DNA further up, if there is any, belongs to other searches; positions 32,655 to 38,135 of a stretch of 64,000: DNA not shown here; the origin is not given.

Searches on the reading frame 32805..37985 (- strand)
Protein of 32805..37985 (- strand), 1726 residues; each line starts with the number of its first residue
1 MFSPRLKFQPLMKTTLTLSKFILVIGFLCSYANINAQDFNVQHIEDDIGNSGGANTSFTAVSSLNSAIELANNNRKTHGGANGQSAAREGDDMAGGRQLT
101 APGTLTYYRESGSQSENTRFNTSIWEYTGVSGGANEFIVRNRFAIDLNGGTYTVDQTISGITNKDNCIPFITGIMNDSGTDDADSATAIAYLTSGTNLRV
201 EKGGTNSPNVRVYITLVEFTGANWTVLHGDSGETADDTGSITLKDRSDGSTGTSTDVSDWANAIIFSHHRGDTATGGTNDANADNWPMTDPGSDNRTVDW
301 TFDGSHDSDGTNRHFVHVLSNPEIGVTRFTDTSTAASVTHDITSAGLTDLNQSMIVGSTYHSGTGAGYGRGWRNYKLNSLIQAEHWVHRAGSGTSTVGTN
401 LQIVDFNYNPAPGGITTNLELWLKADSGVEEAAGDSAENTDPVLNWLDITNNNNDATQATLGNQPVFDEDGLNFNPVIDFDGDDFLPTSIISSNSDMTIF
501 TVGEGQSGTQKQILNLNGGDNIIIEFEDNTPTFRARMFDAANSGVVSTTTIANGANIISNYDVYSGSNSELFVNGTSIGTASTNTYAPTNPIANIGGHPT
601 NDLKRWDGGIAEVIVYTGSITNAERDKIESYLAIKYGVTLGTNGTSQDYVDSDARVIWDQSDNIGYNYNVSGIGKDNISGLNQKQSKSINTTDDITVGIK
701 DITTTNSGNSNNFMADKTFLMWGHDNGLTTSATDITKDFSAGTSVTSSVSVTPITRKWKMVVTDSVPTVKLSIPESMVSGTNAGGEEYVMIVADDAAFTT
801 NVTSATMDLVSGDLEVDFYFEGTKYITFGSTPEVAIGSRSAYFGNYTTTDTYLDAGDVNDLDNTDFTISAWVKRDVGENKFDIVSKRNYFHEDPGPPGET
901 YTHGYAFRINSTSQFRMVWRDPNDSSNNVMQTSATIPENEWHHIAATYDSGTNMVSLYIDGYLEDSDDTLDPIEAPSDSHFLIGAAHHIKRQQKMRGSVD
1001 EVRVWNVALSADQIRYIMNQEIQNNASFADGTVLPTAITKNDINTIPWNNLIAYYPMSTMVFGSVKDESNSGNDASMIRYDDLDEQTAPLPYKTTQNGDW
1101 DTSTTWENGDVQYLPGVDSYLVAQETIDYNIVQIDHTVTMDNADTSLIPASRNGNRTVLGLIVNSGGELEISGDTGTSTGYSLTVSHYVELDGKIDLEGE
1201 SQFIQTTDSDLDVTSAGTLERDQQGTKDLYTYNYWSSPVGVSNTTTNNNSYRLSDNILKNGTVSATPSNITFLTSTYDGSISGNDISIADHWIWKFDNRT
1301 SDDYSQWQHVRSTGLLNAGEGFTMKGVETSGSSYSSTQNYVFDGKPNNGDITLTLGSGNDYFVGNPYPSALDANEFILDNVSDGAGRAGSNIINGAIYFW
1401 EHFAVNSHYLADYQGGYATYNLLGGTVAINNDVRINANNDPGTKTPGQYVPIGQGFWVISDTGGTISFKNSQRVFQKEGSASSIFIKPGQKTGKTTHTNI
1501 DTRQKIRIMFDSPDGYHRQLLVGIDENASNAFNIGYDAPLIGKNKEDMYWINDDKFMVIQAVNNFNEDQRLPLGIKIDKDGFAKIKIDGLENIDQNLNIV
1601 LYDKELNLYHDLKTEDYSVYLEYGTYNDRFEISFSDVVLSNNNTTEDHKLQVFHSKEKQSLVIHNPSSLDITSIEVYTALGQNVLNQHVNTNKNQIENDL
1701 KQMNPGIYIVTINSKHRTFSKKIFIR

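Call 45: search_protein_families(library=pfam, proteins=[window:32805-37985:-], max_evalue=0.0001)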
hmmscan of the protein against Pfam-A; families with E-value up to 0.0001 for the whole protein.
window:32805-37985:- (1726 aa): 3 families
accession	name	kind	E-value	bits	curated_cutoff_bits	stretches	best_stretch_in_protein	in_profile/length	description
PF13385.13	Laminin_G_3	-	6.5e-34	117.7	27.6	2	848-1014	2-150/151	Concanavalin A-like lectin/glucanases superfamily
PF18962.6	Por_Secre_tail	-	8.3e-08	32.9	27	1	1661-1725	10-75/75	Secretion system C-terminal sorting domain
PF00354.24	Pentaxin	-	1.2e-05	25.5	25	1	936-1021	83-170/194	Pentaxin family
